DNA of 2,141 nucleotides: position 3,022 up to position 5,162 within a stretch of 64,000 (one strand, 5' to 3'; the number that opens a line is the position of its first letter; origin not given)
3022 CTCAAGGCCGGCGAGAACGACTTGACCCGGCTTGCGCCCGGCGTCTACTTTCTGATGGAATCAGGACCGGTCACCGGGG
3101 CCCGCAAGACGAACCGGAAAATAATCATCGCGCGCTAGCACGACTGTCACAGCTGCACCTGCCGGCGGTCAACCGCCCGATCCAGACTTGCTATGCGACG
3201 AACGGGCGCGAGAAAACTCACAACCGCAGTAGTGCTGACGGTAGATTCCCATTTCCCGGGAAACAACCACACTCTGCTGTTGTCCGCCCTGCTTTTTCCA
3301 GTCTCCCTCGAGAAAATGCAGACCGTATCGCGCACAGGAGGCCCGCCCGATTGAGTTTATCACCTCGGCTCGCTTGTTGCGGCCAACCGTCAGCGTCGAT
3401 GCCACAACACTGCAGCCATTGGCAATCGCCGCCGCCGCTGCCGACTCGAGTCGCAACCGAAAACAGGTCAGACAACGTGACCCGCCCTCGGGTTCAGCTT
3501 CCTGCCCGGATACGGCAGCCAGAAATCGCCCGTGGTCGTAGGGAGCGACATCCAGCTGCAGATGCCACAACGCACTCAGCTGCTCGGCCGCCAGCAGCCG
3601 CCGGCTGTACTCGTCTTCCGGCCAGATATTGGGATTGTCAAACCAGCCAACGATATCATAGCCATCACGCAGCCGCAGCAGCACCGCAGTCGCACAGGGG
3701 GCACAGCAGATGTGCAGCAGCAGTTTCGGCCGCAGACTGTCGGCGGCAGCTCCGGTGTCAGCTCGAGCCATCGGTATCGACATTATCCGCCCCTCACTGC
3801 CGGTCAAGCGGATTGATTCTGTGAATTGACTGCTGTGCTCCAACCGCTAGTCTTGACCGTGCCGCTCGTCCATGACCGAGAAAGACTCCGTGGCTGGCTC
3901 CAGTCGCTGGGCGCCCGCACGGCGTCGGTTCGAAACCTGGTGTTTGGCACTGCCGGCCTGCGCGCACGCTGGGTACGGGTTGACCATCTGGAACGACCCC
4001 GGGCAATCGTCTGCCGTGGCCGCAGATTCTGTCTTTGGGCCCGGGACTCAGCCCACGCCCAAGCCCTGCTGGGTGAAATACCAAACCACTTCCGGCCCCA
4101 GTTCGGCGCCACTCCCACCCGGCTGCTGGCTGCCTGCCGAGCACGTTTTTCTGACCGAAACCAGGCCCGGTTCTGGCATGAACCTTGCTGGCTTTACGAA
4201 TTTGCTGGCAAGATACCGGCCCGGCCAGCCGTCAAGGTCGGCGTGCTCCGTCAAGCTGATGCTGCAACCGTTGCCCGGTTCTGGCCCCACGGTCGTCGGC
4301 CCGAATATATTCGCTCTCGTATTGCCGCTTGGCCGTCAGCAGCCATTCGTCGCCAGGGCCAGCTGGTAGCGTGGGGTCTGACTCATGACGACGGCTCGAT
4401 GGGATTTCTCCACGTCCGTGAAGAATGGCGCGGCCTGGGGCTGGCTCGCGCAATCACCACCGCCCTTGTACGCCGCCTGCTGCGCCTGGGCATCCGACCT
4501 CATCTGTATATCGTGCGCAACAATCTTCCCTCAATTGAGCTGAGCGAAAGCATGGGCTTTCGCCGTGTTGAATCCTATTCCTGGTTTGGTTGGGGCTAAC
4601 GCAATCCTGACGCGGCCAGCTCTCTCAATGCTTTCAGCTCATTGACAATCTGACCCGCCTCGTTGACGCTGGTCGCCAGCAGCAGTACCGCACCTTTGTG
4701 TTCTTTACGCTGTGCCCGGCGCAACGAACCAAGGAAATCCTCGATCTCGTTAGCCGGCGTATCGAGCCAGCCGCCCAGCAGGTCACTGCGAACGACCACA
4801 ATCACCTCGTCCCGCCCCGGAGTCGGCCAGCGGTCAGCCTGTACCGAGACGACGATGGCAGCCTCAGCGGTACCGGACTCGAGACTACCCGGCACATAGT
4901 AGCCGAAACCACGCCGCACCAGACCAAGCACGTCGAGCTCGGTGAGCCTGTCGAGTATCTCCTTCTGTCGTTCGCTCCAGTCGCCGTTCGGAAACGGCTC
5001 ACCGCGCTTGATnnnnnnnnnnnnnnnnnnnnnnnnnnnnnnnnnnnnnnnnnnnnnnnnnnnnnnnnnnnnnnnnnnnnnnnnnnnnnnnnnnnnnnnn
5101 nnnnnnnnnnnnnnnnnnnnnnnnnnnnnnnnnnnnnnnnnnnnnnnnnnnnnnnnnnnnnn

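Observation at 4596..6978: Tandem paralogous genes of unknown function driven by a textbook promoter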

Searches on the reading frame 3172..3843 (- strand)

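Call 80: search_protein_families(library=pfam, proteins=[window:3172-3843:-], max_evalue=0.001)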
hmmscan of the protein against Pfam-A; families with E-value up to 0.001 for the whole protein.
window:3172-3843:- (224 aa): 1 family
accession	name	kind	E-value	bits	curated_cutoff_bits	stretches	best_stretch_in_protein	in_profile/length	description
PF02677.20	QueH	-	3.9e-56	190.3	23.5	1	41-213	1-174/175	Epoxyqueuosine reductase QueH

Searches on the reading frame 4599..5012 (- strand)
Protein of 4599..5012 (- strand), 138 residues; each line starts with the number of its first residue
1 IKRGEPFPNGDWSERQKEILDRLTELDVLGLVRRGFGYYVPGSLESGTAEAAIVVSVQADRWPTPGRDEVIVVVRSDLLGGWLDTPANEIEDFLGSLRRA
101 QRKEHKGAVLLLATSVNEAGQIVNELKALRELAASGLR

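Call 49: predict_structure(alignment_id=A5)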
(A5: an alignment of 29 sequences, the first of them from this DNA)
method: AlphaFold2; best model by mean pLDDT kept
length: 138 residues; sequences in the alignment: 29
mean_pLDDT: 90.2   pTM: 0.86
mean pLDDT of the five models: 90.2, 90.0, 88.3, 88.2, 87.6
residues with pLDDT >= 90: 101; 70-90: 27; 50-70: 6; < 50: 4
segments of 3 or more residues with pLDDT < 50: none
pLDDT, mean of each block of 10 residues (from residue 1): 77 95 95 94 80 91 90 96 94 94 85 98 97 76
secondary structure, 60 per line:
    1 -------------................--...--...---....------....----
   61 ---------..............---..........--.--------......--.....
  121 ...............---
elements in order: H14-29 E32-34 E37-39 H43-46 E53-56 E70-75 H76-83 H87-96 E108-113 H116-135
